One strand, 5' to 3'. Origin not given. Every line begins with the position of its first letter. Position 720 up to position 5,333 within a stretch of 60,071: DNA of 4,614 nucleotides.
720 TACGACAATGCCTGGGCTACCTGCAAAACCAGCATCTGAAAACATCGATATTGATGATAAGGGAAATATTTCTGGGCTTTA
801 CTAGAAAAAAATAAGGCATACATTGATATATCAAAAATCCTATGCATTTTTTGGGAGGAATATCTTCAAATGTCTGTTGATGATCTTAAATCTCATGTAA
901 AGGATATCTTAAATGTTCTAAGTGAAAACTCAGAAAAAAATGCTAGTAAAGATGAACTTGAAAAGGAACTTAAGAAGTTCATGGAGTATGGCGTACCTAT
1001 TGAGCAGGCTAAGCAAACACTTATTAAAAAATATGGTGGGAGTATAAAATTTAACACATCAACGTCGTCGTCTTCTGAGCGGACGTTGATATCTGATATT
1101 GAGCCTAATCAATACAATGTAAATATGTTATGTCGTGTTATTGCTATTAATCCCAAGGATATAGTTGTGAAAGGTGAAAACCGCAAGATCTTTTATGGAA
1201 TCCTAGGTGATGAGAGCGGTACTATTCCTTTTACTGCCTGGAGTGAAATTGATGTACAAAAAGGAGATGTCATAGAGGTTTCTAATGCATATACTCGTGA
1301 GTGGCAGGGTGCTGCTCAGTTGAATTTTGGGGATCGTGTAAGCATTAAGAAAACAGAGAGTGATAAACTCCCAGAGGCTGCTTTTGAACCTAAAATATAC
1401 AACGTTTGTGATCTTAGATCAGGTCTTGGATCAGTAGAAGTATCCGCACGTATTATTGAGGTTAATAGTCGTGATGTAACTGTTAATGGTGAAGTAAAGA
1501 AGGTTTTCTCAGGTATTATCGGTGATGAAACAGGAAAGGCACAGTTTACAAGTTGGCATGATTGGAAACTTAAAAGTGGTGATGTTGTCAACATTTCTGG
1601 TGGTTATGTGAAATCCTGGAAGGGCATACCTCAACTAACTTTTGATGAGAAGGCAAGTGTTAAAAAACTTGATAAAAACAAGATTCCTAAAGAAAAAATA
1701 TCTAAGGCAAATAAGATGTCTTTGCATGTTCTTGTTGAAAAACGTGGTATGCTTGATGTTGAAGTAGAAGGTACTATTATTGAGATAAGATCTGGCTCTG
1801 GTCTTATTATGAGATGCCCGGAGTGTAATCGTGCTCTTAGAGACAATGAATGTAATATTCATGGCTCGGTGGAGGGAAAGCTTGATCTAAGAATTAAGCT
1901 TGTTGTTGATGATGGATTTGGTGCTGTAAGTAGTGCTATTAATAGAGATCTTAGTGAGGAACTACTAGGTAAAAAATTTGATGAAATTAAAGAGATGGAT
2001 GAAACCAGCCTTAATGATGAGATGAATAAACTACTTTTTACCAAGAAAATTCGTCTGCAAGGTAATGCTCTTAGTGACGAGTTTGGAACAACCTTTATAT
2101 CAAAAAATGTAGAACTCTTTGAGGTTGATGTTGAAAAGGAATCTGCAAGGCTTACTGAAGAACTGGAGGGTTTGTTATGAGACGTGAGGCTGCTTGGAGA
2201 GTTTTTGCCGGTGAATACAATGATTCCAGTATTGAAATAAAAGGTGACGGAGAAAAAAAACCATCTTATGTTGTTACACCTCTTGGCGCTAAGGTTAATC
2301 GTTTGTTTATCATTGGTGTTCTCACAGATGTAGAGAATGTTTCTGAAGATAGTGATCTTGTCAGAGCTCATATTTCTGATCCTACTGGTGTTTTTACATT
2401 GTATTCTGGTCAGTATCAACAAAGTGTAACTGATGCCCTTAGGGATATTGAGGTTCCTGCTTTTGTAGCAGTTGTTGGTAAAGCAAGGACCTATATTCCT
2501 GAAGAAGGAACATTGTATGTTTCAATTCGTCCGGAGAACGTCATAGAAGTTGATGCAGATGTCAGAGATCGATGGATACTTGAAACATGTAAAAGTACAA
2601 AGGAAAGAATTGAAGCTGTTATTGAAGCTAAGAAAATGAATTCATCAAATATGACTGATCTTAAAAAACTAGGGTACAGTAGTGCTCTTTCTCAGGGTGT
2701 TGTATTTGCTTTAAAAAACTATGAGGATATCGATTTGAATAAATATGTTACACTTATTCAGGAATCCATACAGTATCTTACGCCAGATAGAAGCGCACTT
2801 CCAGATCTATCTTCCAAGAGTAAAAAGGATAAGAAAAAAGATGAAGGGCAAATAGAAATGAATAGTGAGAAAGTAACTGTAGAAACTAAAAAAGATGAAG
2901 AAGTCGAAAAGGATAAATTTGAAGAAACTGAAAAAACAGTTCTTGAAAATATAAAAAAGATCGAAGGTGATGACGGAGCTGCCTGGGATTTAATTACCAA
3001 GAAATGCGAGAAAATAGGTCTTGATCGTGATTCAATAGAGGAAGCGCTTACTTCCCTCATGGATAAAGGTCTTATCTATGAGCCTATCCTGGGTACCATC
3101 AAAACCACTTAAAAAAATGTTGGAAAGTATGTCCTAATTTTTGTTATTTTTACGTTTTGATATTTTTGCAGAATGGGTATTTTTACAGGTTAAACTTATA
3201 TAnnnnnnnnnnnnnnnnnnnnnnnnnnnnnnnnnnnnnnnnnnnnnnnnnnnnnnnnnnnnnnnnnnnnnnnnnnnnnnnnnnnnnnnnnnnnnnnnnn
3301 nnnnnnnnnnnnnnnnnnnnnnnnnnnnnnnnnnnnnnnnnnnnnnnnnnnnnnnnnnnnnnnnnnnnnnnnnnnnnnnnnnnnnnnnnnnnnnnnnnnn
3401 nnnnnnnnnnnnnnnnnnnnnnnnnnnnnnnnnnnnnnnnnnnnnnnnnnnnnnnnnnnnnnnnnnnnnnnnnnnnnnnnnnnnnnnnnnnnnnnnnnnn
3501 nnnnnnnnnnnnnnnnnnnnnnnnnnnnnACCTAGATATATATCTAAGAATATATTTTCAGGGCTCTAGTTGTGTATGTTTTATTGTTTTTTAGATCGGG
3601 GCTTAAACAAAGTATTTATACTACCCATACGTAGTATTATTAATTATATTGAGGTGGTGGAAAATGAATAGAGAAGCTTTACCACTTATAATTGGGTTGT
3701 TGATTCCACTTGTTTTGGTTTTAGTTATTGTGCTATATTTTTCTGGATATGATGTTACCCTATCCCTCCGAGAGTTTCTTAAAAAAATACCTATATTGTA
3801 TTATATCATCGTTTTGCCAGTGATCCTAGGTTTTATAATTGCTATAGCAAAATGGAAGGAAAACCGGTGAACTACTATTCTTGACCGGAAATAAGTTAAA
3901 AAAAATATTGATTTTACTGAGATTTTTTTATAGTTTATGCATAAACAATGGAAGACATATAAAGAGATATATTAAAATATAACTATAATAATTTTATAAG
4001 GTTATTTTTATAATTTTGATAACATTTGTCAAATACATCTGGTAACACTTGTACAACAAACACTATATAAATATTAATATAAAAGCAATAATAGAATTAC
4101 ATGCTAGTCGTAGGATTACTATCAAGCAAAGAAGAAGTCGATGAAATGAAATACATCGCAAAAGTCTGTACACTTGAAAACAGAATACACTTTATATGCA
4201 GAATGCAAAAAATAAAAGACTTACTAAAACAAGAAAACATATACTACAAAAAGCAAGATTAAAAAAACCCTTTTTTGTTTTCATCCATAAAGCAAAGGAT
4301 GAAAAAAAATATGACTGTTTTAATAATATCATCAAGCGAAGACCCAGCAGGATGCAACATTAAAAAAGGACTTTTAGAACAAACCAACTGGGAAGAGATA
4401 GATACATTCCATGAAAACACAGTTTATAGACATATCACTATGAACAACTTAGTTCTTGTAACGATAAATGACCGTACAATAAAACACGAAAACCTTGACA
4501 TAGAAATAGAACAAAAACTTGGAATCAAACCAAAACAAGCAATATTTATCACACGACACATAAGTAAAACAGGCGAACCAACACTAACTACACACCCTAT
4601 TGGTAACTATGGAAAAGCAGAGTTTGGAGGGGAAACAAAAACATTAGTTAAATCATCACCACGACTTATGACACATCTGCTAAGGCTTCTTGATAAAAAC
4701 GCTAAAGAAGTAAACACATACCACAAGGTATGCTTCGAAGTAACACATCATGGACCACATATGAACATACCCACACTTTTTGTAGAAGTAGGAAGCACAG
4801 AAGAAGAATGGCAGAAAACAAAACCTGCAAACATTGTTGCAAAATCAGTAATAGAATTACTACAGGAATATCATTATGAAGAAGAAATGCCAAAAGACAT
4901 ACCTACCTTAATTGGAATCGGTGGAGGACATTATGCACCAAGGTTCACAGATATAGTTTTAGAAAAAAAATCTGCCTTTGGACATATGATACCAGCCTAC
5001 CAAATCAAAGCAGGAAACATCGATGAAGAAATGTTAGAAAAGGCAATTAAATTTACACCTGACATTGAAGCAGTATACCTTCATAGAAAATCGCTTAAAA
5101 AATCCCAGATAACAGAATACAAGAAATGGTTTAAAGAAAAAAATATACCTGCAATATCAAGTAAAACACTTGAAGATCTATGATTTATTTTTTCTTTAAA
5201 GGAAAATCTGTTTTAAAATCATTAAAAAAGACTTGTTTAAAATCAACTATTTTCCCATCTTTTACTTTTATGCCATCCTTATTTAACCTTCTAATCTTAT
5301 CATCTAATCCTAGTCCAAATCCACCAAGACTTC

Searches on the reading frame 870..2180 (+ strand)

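Call 17: search_protein_families(library=pfam, proteins=[window:870-2180:+], max_evalue=0.001)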
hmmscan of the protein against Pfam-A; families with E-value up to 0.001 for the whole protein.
window:870-2180:+ (436 aa): 2 families
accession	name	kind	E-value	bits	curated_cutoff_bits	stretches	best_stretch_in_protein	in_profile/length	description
PF01336.31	tRNA_anti-codon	-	2e-07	31.3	27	0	203-257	11-68/75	OB-fold nucleic acid binding domain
PF21473.3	Ssb-like_OB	-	7.8e-07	29.6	24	0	100-152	34-88/97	Single-stranded DNA binding protein Ssb-like, OB fold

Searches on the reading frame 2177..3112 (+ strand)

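Call 17: search_protein_families(library=pfam, proteins=[window:2177-3112:+], max_evalue=0.001)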
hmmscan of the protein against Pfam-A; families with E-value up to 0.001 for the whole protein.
window:2177-3112:+ (311 aa): 2 families
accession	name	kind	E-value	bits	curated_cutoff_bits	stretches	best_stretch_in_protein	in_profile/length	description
PF08784.17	RPA_C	-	7.3e-06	27.1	22.6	1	229-302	28-101/106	Replication protein A C terminal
PF21100.3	MCM_C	-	0.00018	21.7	27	1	254-302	9-55/64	MCM protein C-terminal winged helix-turn-helix domain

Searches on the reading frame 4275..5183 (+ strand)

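Call 17: search_protein_families(library=pfam, proteins=[window:4275-5183:+], max_evalue=0.001)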
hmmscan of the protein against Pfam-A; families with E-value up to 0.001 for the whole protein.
window:4275-5183:+ (302 aa): 1 family
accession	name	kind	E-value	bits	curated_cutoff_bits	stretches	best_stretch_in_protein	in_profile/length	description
PF04414.18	tRNA_deacylase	-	4.5e-64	216.2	33.6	1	84-293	3-204/205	D-aminoacyl-tRNA deacylase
